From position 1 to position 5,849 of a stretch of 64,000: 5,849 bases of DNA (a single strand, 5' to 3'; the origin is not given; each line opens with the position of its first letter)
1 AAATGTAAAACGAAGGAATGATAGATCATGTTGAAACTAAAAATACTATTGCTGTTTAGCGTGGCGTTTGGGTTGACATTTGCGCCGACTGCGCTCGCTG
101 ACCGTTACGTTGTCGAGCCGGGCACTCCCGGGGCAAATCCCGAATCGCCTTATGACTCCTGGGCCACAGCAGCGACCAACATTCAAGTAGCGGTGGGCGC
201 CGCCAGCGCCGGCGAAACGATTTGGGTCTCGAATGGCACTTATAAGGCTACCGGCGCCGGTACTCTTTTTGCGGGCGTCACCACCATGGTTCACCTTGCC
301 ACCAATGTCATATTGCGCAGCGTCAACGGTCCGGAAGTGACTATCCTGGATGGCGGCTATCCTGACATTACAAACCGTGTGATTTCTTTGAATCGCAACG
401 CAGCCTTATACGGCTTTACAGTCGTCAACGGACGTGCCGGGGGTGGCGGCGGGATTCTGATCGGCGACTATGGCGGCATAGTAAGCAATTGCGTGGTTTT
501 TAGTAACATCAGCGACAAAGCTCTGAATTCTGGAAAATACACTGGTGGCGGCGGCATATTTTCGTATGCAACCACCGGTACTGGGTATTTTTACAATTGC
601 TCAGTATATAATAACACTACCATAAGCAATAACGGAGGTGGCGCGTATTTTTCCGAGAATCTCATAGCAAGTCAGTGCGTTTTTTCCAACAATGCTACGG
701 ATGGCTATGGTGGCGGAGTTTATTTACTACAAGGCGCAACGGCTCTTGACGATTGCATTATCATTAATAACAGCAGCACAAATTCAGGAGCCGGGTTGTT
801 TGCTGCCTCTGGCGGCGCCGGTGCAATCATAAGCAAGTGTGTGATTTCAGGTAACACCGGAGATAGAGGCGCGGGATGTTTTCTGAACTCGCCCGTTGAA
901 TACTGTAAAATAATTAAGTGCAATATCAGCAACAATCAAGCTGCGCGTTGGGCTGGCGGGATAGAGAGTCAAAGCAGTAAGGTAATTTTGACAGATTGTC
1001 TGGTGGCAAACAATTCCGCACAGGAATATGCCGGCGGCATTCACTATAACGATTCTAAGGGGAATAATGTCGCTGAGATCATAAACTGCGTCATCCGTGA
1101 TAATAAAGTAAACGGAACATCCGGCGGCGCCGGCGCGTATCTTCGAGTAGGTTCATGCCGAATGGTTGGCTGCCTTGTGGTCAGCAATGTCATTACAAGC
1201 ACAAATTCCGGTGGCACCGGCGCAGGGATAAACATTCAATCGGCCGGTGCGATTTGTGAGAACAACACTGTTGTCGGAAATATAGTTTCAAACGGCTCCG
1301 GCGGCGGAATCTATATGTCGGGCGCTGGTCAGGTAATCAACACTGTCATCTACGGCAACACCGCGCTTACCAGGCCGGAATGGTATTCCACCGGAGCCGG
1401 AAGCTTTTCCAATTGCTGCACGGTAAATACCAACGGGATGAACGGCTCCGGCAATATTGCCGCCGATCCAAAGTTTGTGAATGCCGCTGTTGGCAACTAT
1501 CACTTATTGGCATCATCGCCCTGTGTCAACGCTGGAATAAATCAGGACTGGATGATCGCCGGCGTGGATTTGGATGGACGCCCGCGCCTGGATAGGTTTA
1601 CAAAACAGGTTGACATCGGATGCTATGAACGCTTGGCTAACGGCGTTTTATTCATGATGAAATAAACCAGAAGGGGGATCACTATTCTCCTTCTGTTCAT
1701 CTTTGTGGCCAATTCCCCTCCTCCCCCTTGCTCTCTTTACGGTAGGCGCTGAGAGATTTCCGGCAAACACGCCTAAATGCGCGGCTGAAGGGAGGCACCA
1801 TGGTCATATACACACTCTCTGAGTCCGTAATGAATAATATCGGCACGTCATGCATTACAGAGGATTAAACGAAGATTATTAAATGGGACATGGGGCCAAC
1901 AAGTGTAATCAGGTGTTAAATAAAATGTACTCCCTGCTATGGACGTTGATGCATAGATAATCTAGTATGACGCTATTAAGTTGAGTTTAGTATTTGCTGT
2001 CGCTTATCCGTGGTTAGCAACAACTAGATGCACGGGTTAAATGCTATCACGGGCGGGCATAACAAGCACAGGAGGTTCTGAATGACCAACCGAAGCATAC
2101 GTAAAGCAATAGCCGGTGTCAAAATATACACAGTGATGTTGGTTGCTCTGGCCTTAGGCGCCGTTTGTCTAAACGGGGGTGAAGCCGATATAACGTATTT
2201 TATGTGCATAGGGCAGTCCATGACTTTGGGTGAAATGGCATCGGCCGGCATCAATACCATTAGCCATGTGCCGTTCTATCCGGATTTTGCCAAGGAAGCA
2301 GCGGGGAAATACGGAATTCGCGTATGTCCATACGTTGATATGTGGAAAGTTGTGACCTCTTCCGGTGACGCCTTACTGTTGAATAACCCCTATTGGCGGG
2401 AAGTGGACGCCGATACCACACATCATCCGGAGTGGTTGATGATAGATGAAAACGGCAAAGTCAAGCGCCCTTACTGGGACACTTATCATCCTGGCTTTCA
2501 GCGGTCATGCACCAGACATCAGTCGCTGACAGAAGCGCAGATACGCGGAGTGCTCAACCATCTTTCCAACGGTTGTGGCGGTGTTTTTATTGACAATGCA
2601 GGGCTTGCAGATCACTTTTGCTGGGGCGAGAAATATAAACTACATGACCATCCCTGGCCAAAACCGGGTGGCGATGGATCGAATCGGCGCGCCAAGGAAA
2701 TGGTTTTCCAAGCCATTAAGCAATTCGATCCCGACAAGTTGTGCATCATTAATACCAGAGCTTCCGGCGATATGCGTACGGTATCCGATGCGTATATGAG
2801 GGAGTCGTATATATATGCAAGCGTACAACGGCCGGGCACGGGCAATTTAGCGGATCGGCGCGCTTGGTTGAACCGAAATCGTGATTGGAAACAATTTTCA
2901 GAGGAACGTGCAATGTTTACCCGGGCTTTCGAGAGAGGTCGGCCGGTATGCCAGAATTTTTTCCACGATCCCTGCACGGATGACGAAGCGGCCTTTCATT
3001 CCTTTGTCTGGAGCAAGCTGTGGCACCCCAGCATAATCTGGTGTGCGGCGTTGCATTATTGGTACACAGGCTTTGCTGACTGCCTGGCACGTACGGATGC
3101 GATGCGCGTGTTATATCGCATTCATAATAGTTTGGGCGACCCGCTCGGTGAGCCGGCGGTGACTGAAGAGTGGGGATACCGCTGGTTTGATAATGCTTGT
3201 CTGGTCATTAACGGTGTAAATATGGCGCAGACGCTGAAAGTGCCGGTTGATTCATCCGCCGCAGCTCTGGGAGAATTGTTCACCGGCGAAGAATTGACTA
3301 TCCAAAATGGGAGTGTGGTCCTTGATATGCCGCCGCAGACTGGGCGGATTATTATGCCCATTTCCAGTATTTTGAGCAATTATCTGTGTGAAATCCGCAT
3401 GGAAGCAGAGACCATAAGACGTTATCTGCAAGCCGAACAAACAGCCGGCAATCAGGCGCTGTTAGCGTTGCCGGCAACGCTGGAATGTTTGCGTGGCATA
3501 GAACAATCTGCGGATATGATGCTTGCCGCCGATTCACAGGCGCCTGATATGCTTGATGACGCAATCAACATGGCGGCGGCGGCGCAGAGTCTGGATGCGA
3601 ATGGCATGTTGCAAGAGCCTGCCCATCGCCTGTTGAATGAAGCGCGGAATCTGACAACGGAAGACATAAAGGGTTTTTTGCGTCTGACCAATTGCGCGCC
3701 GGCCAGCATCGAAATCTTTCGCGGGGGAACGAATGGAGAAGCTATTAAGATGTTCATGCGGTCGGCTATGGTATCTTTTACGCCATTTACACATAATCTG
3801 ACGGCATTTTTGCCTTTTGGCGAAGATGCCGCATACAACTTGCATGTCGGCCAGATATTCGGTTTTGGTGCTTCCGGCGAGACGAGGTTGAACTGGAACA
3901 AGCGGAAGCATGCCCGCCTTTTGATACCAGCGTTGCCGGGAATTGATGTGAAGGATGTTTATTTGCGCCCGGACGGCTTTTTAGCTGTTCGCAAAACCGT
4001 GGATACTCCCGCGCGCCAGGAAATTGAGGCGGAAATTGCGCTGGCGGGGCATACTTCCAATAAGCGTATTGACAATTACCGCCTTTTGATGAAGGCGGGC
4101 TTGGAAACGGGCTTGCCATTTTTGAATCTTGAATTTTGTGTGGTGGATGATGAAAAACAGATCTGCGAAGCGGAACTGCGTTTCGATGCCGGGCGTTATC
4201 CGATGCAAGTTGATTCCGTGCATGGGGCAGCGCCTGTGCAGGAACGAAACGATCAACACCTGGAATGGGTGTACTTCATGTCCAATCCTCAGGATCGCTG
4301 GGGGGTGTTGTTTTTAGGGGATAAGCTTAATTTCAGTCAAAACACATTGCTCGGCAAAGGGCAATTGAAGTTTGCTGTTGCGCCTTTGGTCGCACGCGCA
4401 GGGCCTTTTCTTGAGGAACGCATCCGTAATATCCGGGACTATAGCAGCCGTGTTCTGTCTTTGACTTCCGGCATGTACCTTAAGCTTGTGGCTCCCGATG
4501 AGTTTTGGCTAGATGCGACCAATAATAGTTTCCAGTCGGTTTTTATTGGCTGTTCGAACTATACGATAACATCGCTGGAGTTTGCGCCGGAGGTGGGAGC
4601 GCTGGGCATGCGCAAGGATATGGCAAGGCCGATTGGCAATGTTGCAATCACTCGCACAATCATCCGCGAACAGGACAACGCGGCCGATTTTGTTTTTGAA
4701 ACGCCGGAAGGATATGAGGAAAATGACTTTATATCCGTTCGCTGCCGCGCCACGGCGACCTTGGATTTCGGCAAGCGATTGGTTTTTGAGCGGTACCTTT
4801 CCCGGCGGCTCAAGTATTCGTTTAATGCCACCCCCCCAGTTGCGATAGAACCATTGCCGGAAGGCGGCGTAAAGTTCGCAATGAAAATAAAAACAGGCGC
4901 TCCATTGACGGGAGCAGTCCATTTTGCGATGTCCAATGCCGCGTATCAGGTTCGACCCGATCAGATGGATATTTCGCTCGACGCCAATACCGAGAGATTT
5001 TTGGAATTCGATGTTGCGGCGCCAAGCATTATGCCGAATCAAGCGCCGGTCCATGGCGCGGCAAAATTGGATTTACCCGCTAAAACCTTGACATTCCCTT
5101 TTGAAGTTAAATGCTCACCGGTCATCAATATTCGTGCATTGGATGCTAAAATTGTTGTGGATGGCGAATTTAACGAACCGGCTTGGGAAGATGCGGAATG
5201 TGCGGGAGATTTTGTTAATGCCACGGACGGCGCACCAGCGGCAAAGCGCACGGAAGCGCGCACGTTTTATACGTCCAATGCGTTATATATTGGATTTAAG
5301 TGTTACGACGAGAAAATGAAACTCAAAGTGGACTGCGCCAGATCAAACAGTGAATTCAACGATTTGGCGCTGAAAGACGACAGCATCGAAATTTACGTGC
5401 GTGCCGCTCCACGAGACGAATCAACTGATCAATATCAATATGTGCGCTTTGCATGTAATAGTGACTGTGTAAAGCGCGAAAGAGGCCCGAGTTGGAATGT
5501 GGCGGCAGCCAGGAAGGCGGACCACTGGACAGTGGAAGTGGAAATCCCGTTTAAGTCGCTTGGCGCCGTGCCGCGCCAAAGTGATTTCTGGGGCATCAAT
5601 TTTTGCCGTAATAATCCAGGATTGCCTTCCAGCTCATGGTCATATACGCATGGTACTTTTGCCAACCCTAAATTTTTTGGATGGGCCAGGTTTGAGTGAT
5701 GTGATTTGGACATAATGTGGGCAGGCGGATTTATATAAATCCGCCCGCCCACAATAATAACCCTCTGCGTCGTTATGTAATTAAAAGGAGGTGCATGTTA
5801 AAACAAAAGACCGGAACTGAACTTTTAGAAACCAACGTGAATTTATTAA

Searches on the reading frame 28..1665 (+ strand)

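Call 41: search_protein_families(library=pfam, proteins=[window:28-1665:+], max_evalue=0.001)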
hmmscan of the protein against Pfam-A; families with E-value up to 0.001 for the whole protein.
window:28-1665:+ (545 aa): 1 family
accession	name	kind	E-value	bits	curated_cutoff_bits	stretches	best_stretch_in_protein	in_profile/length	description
PF13229.12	Beta_helix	-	6.6e-13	49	25.9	1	217-372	11-144/158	Right handed beta helix region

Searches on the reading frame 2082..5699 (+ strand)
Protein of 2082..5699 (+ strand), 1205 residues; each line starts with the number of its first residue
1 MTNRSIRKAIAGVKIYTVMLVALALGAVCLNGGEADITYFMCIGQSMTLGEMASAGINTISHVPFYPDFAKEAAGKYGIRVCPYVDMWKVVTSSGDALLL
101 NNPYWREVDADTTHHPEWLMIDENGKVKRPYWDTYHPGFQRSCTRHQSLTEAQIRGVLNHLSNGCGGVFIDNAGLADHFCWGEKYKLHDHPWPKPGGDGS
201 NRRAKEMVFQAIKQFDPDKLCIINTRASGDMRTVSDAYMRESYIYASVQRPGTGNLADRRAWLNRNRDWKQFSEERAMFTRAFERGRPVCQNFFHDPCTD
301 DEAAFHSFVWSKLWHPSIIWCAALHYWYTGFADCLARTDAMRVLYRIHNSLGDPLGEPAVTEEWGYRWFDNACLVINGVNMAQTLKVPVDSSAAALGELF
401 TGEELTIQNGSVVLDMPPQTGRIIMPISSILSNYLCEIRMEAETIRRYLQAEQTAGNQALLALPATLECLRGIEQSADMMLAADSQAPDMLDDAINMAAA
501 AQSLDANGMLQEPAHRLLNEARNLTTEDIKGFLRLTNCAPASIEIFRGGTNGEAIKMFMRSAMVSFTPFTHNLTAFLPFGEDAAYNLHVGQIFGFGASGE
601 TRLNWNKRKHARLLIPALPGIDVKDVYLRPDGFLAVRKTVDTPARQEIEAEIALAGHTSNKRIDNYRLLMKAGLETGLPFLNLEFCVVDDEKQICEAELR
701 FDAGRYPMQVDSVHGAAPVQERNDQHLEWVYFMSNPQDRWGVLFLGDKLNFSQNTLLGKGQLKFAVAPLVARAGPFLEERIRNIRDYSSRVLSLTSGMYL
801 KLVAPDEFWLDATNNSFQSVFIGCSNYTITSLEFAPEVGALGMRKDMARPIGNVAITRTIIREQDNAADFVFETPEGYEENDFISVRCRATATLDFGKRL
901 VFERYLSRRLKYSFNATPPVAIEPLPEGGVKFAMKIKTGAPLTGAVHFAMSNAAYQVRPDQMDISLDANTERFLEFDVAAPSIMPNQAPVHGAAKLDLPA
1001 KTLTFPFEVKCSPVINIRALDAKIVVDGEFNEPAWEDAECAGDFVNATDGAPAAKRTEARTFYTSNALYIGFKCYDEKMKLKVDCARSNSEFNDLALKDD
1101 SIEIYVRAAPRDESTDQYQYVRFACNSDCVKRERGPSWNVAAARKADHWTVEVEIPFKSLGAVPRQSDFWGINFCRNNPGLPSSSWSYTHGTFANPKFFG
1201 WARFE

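Call 41: search_protein_families(library=pfam, proteins=[window:2082-5699:+], max_evalue=0.001)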
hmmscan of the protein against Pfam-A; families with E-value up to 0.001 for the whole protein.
window:2082-5699:+ (1205 aa): 2 families
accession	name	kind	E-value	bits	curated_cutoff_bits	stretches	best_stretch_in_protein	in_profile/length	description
PF06452.16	CBM9_1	-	2.4e-07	31.3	23.4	1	1026-1178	1-150/185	Carbohydrate family 9 binding domain-like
PF14885.12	GHL15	-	0.00024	21.6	27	1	84-244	12-166/271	Hypothetical glycosyl hydrolase family 15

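Call 94: find_encoding_contigs(protein=window:2082-5699:+, flank=10000, max_places=3)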
Protein window:2082-5699:+ (1205 aa): no gene with exactly this product is on record in the collection.
